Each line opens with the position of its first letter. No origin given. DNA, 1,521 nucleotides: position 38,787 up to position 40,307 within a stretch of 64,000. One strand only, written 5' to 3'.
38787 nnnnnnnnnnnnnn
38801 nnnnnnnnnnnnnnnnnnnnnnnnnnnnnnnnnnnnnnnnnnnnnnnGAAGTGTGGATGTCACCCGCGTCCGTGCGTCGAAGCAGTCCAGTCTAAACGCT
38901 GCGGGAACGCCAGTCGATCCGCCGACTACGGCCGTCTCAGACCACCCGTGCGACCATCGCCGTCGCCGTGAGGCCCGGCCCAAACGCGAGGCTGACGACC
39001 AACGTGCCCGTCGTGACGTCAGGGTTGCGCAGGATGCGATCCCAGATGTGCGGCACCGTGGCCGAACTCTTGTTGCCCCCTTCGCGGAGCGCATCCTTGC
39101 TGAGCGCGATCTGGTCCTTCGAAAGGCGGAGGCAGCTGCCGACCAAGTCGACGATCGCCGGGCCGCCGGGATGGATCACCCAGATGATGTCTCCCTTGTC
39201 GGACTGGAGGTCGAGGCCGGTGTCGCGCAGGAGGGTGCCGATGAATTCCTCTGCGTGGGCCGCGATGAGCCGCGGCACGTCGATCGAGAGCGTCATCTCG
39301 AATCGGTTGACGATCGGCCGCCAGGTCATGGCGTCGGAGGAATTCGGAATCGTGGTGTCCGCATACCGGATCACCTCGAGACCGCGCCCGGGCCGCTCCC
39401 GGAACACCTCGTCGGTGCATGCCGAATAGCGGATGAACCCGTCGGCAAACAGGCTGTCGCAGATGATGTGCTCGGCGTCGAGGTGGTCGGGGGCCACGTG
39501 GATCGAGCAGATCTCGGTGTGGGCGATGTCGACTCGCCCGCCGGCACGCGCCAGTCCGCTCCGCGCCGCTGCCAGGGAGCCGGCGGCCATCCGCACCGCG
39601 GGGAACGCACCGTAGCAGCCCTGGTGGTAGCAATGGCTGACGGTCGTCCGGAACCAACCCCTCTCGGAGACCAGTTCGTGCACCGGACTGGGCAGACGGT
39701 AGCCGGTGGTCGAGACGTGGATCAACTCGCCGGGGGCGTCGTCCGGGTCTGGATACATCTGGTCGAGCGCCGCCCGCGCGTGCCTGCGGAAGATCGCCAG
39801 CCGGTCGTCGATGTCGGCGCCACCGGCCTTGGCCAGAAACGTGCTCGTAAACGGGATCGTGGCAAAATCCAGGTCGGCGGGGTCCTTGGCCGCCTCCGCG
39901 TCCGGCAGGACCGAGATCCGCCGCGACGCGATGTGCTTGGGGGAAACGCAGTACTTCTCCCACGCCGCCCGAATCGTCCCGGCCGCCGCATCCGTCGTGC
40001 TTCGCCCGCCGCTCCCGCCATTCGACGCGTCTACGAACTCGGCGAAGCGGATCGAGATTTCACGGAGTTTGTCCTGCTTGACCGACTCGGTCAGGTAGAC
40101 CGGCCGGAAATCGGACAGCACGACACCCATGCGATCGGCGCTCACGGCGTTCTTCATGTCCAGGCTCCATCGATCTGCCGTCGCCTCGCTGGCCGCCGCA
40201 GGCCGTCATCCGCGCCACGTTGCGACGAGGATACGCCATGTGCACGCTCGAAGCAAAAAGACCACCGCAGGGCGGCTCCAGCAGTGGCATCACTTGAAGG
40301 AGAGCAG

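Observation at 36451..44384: Type III PKS locus with its own ACP and ketosynthase, three phenolic-lipid-type methyltransferases, a beta-barrel OMP and a CurM-type sulfotransferase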

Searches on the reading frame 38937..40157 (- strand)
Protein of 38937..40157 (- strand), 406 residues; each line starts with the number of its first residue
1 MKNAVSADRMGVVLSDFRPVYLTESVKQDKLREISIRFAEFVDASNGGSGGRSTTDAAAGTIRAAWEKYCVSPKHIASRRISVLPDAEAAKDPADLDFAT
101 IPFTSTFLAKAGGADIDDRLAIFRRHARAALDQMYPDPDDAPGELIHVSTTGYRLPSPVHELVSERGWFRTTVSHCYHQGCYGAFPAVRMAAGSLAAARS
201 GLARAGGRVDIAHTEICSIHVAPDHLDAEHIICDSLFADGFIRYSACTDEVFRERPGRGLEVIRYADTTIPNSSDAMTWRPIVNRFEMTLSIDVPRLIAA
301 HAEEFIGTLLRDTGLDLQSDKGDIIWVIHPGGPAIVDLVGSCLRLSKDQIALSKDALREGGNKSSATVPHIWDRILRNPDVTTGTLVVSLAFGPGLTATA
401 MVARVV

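Call 4: search_protein_families(library=pfam, proteins=[window:38937-40157:-], max_evalue=0.01)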
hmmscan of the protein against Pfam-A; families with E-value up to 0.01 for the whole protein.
window:38937-40157:- (406 aa): 3 families
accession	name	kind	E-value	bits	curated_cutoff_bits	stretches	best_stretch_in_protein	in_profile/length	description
PF02797.21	Chal_sti_synt_C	-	5.9e-23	82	27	1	266-405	6-149/151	Chalcone and stilbene synthases, C-terminal domain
PF08541.16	ACP_syn_III_C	-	7.7e-08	32.8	26.6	1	322-404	9-89/90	3-Oxoacyl-[acyl-carrier-protein (ACP)] synthase III C terminal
PF00195.25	Chal_sti_synt_N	-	0.00085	19.3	27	1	135-240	114-215/225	Chalcone and stilbene synthases, N-terminal domain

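Call 5: search_protein_families(library=ncbifam, proteins=[window:38937-40157:-], max_evalue=0.01)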
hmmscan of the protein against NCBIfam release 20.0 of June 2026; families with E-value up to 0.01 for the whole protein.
window:38937-40157:- (406 aa): 3 families
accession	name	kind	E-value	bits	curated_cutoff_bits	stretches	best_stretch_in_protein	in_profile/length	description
NF042429.2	DHPHCoAsyn_DpgA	equivalog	3.5e-24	85.4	425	1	126-399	77-344/350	3,5-dihydroxyphenylacetyl-CoA synthase DpgA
NF006829.0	PRK09352.1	subfamily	1.3e-06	27.6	249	1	322-404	240-320/322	beta-ketoacyl-ACP synthase 3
TIGR00747.1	fabH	subfamily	8.8e-05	21.7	292.1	1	320-404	239-321/322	beta-ketoacyl-ACP synthase III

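Call 8: find_encoding_contigs(protein=window:38937-40157:-, flank=10000, max_places=6)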
Protein window:38937-40157:- (406 aa): no gene with exactly this product is on record in the collection.

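Call 9: find_homologous_proteins(query=window:38937-40157:-, max_evalue=1e-10)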
Query window:38937-40157:- (406 aa): 1613 proteins with E <= 1e-10 among 8000 candidates; the best 120 are listed.
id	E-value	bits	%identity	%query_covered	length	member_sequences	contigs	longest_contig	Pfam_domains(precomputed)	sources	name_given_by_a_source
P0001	3.9e-250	847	93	100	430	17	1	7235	PF02797.22,PF08541.17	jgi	jgi:predicted naringenin-chalcone synthase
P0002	1.5e-233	793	89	98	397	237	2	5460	PF02797.22,PF08541.17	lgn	-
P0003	2.7e-230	782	87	98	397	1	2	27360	PF02797.22,PF08541.17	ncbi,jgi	jgi:alkylresorcinol/alkylpyrone synthase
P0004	6.7e-228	774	88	98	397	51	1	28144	PF02797.22,PF08541.17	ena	-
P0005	1.4e-227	773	86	98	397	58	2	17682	PF02797.22,PF08541.17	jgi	jgi:predicted naringenin-chalcone synthase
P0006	3.8e-220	749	82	100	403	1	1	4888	PF02797.22,PF08541.17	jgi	-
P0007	2.1e-219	746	84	100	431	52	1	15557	PF02797.22,PF08541.17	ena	-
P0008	3.7e-217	739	85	98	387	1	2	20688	PF02797.22,PF08541.17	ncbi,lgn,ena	-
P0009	1.7e-214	730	80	100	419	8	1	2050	PF02797.22,PF08541.17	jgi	jgi:predicted naringenin-chalcone synthase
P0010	6.6e-209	712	81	98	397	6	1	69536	PF02797.22,PF08541.17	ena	-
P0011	6.9e-208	708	81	98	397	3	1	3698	PF02797.22,PF08541.17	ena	-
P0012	2.5e-200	683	76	100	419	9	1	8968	PF02797.22,PF08541.17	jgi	-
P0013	2.6e-199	680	77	98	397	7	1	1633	PF02797.22,PF08541.17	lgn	-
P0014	1.1e-198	678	76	98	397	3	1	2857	PF02797.22,PF08541.17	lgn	-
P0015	8.6e-198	675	77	98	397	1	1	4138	PF02797.22,PF08541.17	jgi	jgi:predicted naringenin-chalcone synthase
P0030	1.4e-181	622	70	98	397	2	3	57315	PF02797.22,PF08541.17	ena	-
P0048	1.9e-85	305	43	96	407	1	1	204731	PF02797.22,PF08541.17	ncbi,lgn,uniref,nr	ncbi:putative naringenin-chalcone synthase [Pseudoduganella lurida]|uniref:Putative naringenin-chalc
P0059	3.7e-83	298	40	96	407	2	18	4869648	PF02797.22,PF08541.17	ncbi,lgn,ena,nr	ncbi:3-oxoacyl-[acyl-carrier-protein] synthase III C-terminal domain-containing protein [Methylocald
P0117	1.0e-78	283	40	97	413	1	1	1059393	PF02797.22,PF08541.17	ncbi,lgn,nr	ncbi:MAG: type III polyketide synthase [Polyangiaceae bacterium]|nr:type III polyketide synthase [Po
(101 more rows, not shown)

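Call 10: find_encoding_contigs(protein=P0010, flank=10000, max_places=2)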
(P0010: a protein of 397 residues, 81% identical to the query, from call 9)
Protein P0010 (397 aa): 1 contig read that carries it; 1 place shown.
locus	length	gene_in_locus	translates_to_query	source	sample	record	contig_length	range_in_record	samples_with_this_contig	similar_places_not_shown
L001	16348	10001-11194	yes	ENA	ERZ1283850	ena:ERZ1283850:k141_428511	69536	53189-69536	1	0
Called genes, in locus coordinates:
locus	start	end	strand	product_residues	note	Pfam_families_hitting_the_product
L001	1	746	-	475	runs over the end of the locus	PF00072:Response_reg, PF00158:Sigma54_activat, PF14532:Sigma54_activ_2, PF07724:AAA_2 (weak), PF07728:AAA_5 (weak), PF25601:AAA_lid_14, PF02954:HTH_8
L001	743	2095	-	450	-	PF00512:HisKA (faint), PF00672:HAMP (weak), PF13581:HATPase_c_2 (weak), PF02518:HATPase_c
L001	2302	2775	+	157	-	-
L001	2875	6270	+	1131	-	PF00069:Pkinase, PF07714:PK_Tyr_Ser-Thr, PF24814:WD40_Prp19, PF24817:WD40_WDHD1_1st, PF23409:Beta-prop_EML, PF23414:Beta-prop_EML_2, PF24782:WD40_MABP1-WDR62_2nd, PF25173:Beta-prop_WDR3_1st, +65 more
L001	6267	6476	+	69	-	PF07311:Dodecin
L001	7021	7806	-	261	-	-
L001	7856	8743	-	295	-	PF02353:CMAS, PF13489:Methyltransf_23, PF13847:Methyltransf_31, PF08241:Methyltransf_11, PF08242:Methyltransf_12, PF13649:Methyltransf_25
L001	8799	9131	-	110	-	-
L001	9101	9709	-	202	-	-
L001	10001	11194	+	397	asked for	PF02797:Chal_sti_synt_C, PF08541:ACP_syn_III_C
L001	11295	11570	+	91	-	PF00550:PP-binding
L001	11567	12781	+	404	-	PF00109:ketoacyl-synt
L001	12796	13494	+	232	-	PF02353:CMAS, PF13489:Methyltransf_23, PF06325:PrmA, PF01209:Ubie_methyltran, PF13847:Methyltransf_31, PF08241:Methyltransf_11, PF08242:Methyltransf_12, PF13649:Methyltransf_25, +2 more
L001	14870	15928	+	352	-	PF13495:Phage_int_SAM_4, PF00589:Phage_integrase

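Call 11: find_encoding_contigs(protein=P0030, flank=10000, max_places=2)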
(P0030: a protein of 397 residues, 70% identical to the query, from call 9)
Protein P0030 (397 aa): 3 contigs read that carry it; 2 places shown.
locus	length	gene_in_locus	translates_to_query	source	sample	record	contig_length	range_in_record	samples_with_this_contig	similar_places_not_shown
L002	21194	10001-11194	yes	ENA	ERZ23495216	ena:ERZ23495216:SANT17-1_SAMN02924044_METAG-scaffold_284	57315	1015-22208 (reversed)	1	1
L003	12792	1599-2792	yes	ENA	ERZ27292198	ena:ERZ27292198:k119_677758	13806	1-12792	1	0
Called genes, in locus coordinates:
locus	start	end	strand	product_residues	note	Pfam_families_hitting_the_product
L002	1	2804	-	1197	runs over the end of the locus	PF00553:CBM_2, PF03160:Calx-beta, PF00150:Cellulase, PF03160:Calx-beta, PF00553:CBM_2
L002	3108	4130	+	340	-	PF01261:AP_endonuc_2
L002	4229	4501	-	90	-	-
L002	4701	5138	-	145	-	PF00892:EamA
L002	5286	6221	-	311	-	PF04909:Amidohydro_2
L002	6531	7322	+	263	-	PF02585:PIG-L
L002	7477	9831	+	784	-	PF03176:MMPL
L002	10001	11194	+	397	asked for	PF02797:Chal_sti_synt_C, PF08541:ACP_syn_III_C (weak)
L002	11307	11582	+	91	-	PF00550:PP-binding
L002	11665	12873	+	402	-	PF01266:DAO (weak), PF01494:FAD_binding_3, PF05834:Lycopene_cycl (weak), PF12831:FAD_oxidored (weak), PF13450:NAD_binding_8 (faint), PF01266:DAO (weak)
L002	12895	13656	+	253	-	PF01209:Ubie_methyltran, PF13489:Methyltransf_23, PF13649:Methyltransf_25, PF13847:Methyltransf_31, PF08241:Methyltransf_11, PF08242:Methyltransf_12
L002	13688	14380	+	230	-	PF08241:Methyltransf_11, PF08242:Methyltransf_12, PF13649:Methyltransf_25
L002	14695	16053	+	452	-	PF00109:ketoacyl-synt, PF02801:Ketoacyl-synt_C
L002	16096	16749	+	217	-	PF08768:THAP4_heme-bd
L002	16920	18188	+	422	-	PF13442:Cytochrome_CBB3, PF00034:Cytochrom_C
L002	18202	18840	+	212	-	-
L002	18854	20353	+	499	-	PF00115:COX1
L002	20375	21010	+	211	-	PF02433:FixO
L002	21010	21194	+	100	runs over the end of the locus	-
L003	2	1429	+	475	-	?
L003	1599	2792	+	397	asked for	PF02797:Chal_sti_synt_C, PF08541:ACP_syn_III_C (weak)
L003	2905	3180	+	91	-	PF00550:PP-binding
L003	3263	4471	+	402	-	PF01266:DAO (weak), PF01494:FAD_binding_3, PF05834:Lycopene_cycl (weak), PF12831:FAD_oxidored (weak), PF13450:NAD_binding_8 (faint), PF01266:DAO (weak)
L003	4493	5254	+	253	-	PF01209:Ubie_methyltran, PF13489:Methyltransf_23, PF13649:Methyltransf_25, PF13847:Methyltransf_31, PF08241:Methyltransf_11, PF08242:Methyltransf_12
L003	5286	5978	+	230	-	PF08241:Methyltransf_11, PF08242:Methyltransf_12, PF13649:Methyltransf_25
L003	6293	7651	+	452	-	PF00109:ketoacyl-synt, PF02801:Ketoacyl-synt_C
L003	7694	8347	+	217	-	PF08768:THAP4_heme-bd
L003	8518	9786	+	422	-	PF13442:Cytochrome_CBB3, PF00034:Cytochrom_C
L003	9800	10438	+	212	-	-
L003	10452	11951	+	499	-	PF00115:COX1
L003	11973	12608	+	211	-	PF02433:FixO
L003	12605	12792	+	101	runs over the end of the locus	-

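Call 12: find_encoding_contigs(protein=P0003, flank=10000, max_places=2)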
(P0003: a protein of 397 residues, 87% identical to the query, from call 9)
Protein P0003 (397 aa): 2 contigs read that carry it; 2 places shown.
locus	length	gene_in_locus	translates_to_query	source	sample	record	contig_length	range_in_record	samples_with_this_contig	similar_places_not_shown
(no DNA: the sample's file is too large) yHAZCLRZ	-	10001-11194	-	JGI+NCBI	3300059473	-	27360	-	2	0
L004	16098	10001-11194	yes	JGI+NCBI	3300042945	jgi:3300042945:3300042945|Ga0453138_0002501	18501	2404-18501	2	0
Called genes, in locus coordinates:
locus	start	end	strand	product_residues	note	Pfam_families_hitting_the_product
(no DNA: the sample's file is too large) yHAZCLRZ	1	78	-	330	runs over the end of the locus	PF04909:Amidohydro_2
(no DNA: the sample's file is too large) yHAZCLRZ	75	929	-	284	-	PF02633:Creatininase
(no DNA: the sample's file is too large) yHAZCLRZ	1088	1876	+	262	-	PF02585:PIG-L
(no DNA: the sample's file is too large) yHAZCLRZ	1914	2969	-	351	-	PF02775:TPP_enzyme_C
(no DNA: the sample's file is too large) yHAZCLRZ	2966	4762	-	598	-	PF01558:POR, PF01855:POR_N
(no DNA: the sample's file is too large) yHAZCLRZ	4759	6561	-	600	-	PF14691:Fer4_20, PF00070:Pyr_redox (faint), PF07992:Pyr_redox_2, PF13450:NAD_binding_8 (faint), PF13738:Pyr_redox_3 (faint), PF12838:Fer4_7, PF00037:Fer4 (weak)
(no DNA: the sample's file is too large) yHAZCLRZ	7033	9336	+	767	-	PF03176:MMPL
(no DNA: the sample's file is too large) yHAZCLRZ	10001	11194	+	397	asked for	PF02797:Chal_sti_synt_C, PF08541:ACP_syn_III_C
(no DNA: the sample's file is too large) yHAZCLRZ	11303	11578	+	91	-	PF00550:PP-binding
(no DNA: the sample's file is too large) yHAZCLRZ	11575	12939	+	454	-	PF00109:ketoacyl-synt, PF02801:Ketoacyl-synt_C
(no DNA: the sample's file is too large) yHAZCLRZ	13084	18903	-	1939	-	PF04734:Ceramidase_alk, PF23500:DUF7133, PF00034:Cytochrom_C (faint), PF04734:Ceramidase_alk (weak)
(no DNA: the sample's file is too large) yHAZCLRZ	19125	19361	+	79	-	?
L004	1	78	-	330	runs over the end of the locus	PF04909:Amidohydro_2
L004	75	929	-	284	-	PF02633:Creatininase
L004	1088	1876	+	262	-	PF02585:PIG-L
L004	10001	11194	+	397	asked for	PF02797:Chal_sti_synt_C, PF08541:ACP_syn_III_C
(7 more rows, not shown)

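Call 20: find_related_loci(query=window:38937-40157:-, collection=genome_contigs, flank=10000)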
Query window:38937-40157:- (406 aa) in genome_contigs; peptide patterns used: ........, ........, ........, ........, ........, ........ (x = any residue, [..] = any of these).
90 stretches matched a pattern; 22 encode a relative of the query (tblastn E <= 1e-3); 22 distinct loci.
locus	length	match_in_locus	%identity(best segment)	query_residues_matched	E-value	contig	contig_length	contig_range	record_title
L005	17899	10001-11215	93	2-406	0e+0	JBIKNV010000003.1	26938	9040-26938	MAG: Pirellulales bacterium isolate ME2014-10-11_3300043567_group5_bin50 Rohwer_bin1675_scaffold_546_c1, whole genome sh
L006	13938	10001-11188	91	2-397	0e+0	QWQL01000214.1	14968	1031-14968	MAG: Planctomycetota bacterium isolate ZH-3NOV15-plancto7 ZH-3NOV15-C5304, whole genome shotgun sequence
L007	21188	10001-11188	89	2-397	0e+0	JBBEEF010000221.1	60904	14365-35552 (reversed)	MAG: Pirellulales bacterium isolate LejiaF_68_39 Lejia_F_757_length_60904_cov_23, whole genome shotgun sequence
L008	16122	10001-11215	86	2-406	0e+0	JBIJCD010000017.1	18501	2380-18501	MAG: Pirellulales bacterium isolate ME2006-08-18D11_3300042945_group2_bin148 Rohwer_bin1736_scaffold_2734_c1, whole geno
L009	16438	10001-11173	89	3-403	0e+0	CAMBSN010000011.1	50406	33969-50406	MAG: Candidatus Kuenenia stuttgartiensis isolate AE-24oct19-66 genome assembly, contig: AE-24oct19-C632, whole genome sh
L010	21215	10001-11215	88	2-406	0e+0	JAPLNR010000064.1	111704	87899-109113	MAG: Planctomycetia bacterium isolate LacPavin_0818_WC50_MAG_66_15 LacPavin_0818_WC50_scaffold_473498, whole genome shot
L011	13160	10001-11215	85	2-406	0e+0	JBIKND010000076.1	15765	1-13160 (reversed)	MAG: Pirellulales bacterium isolate ME2014-09-21_3300035681_group5_bin192 Rohwer_bin1714_scaffold_2595_c1, whole genome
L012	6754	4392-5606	84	2-406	0e+0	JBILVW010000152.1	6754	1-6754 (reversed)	MAG: Pirellulales bacterium isolate ME2018-08-20_3300044629_group8_bin88 Rohwer_bin1718_scaffold_7969_c2, whole genome s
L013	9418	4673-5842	85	7-406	0e+0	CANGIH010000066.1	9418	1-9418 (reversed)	MAG: Planctomycetaceae bacterium isolate Jr-28aug17-95 genome assembly, contig: Jr-28aug17-C10067, whole genome shotgun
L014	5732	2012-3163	83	4-397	0e+0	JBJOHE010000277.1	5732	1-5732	MAG: Planctomycetota bacterium isolate sharkriverslough_2019_sw_WHONDRS-S19S_0042_B_bin.32 scaffold_360684, whole genome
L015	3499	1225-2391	74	9-397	0e+0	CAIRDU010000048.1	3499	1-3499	MAG: uncultured Planctomycetaceae bacterium isolate UppL7s_bin-0881 genome assembly, contig: bin-0881:048/560, whole gen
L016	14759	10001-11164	74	10-397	0e+0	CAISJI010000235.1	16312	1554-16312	MAG: uncultured Planctomycetaceae bacterium isolate Loclat_bin-17606 genome assembly, contig: bin-17606:235/279, whole g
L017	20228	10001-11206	74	2-403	0e+0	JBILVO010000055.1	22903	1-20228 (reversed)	MAG: Pirellulales bacterium isolate ME2018-08-16_3300044615_group8_bin58 Rohwer_bin1745_scaffold_1431_c1, whole genome s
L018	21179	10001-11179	70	5-397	0e+0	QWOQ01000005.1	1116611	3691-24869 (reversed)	MAG: Planctomycetota bacterium isolate RH-20APR16-plancto3 RH-20APR16-C1, whole genome shotgun sequence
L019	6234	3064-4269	70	5-406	0e+0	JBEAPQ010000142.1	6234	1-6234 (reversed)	MAG: Planctomycetota bacterium isolate muddycreek_2019_sw_WHONDRS-S19S_0082_B_bin.127 scaffold_1766223, whole genome sho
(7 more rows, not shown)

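Call 24: find_encoding_contigs(protein=P0059, flank=10000, max_places=1)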
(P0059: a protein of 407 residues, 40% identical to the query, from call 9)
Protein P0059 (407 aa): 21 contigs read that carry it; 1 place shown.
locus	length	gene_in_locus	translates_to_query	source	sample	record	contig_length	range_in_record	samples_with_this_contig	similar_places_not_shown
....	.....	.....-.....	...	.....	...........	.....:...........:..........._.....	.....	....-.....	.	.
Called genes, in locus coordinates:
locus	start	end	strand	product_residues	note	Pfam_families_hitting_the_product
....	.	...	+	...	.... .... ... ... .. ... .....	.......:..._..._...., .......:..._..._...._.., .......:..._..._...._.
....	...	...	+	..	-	-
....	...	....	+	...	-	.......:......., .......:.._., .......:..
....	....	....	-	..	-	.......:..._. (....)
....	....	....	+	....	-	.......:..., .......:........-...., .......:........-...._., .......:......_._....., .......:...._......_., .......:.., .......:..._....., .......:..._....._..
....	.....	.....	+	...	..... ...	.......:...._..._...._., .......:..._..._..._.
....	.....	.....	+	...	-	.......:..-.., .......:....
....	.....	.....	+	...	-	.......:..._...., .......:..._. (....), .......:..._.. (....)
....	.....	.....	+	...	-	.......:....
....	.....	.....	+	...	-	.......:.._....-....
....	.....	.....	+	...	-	-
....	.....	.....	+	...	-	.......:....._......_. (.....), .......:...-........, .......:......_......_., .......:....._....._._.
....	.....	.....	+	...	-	-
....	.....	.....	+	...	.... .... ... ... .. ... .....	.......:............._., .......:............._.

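Call 25: find_encoding_contigs(protein=P0048, flank=10000, max_places=1)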
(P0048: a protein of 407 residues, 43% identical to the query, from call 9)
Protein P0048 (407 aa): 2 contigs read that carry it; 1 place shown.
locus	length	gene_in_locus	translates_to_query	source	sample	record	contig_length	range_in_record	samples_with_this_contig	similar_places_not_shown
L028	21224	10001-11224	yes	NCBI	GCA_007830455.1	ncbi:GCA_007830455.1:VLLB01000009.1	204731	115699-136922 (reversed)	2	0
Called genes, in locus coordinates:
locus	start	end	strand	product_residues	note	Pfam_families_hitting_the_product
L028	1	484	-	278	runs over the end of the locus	PF08668:HDOD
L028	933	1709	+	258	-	PF13492:GAF_3 (weak)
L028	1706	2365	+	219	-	PF00501:AMP-binding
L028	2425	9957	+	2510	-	PF00109:ketoacyl-synt, PF02801:Ketoacyl-synt_C, PF16197:KAsynt_C_assoc (weak), PF00698:Acyl_transf_1, PF00550:PP-binding (weak), PF08659:KR, PF00106:adh_short, PF13561:adh_short_C2, +1 more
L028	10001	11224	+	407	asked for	PF02797:Chal_sti_synt_C, PF08541:ACP_syn_III_C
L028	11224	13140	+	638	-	PF14765:PS-DH, PF01648:ACPS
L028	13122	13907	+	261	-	PF00005:ABC_tran, PF13304:AAA_21 (faint)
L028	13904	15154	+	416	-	PF12704:MacB_PCD (weak), PF02687:FtsX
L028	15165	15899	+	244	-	PF17131:TP_0789-like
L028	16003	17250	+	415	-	-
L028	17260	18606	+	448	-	PF13439:Glyco_transf_4 (faint), PF20706:GT4-conflict, PF00534:Glycos_transf_1, PF13692:Glyco_trans_1_4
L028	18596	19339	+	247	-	PF14602:Hexapep_2 (faint), PF00132:Hexapep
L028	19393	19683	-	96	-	PF03992:ABM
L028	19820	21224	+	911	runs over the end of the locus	PF01624:MutS_I, PF05188:MutS_II, PF05192:MutS_III, PF05190:MutS_IV, PF00488:MutS_V, PF27441:MutS_C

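Call 26: find_encoding_contigs(protein=P0117, flank=10000, max_places=1)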
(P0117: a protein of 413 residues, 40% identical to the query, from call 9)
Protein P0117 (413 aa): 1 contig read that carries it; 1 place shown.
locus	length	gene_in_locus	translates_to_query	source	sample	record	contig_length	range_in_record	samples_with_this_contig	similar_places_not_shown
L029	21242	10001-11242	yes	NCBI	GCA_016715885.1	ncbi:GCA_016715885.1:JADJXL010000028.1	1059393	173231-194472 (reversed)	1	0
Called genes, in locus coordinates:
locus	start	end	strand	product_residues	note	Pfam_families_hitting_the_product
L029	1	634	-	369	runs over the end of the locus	PF08545:ACP_syn_III, PF08541:ACP_syn_III_C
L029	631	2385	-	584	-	PF02776:TPP_enzyme_N, PF00205:TPP_enzyme_M, PF02775:TPP_enzyme_C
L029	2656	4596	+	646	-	-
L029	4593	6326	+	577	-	-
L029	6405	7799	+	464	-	PF03349:Toluene_X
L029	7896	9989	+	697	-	PF00501:AMP-binding, PF00550:PP-binding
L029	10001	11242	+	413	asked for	PF02797:Chal_sti_synt_C, PF08541:ACP_syn_III_C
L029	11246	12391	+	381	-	PF00685:Sulfotransfer_1, PF13469:Sulfotransfer_3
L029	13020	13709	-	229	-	-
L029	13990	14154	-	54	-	-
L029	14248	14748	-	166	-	-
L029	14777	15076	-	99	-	-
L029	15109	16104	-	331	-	-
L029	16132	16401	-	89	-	-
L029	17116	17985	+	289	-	PF13020:NOV_C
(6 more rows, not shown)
